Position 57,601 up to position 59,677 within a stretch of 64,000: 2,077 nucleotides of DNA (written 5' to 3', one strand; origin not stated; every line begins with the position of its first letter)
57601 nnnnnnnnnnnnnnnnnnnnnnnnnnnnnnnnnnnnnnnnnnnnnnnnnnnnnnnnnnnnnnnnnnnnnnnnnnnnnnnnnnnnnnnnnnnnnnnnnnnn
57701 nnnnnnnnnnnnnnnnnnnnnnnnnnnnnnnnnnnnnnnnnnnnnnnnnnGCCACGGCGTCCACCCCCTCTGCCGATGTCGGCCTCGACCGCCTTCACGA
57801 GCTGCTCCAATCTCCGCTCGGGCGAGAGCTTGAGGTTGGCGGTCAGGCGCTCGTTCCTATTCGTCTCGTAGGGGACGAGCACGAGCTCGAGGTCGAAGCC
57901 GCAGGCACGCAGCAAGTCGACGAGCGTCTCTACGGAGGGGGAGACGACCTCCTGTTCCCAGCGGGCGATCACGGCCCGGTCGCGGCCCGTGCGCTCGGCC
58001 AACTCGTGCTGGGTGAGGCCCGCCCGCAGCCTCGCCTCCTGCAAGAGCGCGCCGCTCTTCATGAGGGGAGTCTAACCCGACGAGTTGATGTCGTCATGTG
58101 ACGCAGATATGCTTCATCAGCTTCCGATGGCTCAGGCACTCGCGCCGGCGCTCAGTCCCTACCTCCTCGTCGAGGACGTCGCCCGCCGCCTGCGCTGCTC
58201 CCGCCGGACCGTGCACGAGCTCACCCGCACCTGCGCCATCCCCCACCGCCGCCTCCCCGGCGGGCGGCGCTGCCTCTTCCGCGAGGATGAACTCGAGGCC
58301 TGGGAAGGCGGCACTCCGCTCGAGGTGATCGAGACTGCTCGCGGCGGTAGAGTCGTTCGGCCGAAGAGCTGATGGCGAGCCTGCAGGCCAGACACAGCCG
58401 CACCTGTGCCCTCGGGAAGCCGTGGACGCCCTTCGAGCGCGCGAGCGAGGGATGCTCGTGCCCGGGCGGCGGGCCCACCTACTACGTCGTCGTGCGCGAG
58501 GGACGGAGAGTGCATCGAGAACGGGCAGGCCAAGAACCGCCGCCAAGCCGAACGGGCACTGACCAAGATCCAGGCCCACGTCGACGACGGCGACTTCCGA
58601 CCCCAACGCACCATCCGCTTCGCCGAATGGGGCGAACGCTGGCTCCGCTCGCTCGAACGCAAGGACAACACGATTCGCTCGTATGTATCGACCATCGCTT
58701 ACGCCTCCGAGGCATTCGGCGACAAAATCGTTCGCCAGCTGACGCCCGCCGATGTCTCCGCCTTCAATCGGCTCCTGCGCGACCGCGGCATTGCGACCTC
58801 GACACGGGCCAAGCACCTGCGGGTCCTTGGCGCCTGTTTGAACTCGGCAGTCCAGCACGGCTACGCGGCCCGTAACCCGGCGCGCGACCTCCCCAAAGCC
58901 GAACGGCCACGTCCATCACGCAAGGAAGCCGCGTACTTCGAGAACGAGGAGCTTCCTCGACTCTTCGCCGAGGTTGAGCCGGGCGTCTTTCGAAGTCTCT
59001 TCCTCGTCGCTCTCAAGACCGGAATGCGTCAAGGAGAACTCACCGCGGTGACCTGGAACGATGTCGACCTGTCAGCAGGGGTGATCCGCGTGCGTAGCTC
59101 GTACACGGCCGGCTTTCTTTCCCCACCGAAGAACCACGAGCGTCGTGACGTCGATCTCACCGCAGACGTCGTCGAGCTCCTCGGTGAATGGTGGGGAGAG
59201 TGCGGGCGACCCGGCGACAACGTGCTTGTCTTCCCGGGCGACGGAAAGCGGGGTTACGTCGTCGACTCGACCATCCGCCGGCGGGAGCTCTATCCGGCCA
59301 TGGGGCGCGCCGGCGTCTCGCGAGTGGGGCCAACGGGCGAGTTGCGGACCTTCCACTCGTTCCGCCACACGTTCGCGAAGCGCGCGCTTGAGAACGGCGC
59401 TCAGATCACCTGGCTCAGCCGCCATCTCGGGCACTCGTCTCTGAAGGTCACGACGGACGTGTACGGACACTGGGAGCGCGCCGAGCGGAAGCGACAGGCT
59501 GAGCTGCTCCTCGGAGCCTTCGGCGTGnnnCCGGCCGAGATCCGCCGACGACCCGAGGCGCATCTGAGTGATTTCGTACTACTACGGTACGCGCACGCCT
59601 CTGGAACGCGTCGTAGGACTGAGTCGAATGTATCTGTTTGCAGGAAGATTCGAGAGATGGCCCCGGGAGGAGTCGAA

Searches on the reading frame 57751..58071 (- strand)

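Call 79: search_protein_families(library=pfam, proteins=[window:57751-58071:-], max_evalue=0.001)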
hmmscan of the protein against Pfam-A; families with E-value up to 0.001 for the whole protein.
window:57751-58071:- (107 aa): 4 families
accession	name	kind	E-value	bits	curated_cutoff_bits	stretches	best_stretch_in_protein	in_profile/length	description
PF01381.28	HTH_3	-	2.4e-12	47.1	23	1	10-62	1-53/55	Helix-turn-helix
PF13560.12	HTH_31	-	4.7e-12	46.5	27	1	7-63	3-60/64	Helix-turn-helix domain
PF12844.13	HTH_19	-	4.3e-05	23.8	30.2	1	7-63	1-57/64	Helix-turn-helix domain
PF13744.12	HTH_37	-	0.00044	20.4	27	1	10-64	23-78/80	Helix-turn-helix domain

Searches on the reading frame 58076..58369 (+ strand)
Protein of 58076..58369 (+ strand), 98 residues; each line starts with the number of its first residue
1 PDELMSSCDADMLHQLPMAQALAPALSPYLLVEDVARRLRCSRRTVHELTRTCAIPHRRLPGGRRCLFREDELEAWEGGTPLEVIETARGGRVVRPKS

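Call 17: search_protein_families(library=pfam, proteins=[window:58076-58369:+], max_evalue=0.001)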
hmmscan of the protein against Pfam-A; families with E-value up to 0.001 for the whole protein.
window:58076-58369:+ (98 aa): 1 family
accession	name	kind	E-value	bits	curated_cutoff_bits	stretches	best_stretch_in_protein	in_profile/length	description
PF12728.13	HTH_17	-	2e-10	41.2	27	1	32-76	4-46/51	Helix-turn-helix domain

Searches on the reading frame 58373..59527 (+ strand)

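Call 17: search_protein_families(library=pfam, proteins=[window:58373-59527:+], max_evalue=0.001)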
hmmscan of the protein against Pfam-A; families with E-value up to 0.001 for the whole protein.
window:58373-59527:+ (385 aa): 4 families
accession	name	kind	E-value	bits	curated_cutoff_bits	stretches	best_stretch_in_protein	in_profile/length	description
PF00589.27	Phage_integrase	-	1.2e-20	74.4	27.1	1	190-367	4-168/172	Phage integrase family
PF13102.12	Phage_int_SAM_5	-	1.9e-07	31.8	22.3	1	83-169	2-92/98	Phage integrase SAM-like domain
PF22022.2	Phage_int_M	-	1.5e-06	28.8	27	1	83-175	1-95/96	Phage integrase central domain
PF02899.23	Phage_int_SAM_1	-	0.00084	20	22.3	0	93-150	7-70/83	Phage integrase, N-terminal SAM-like domain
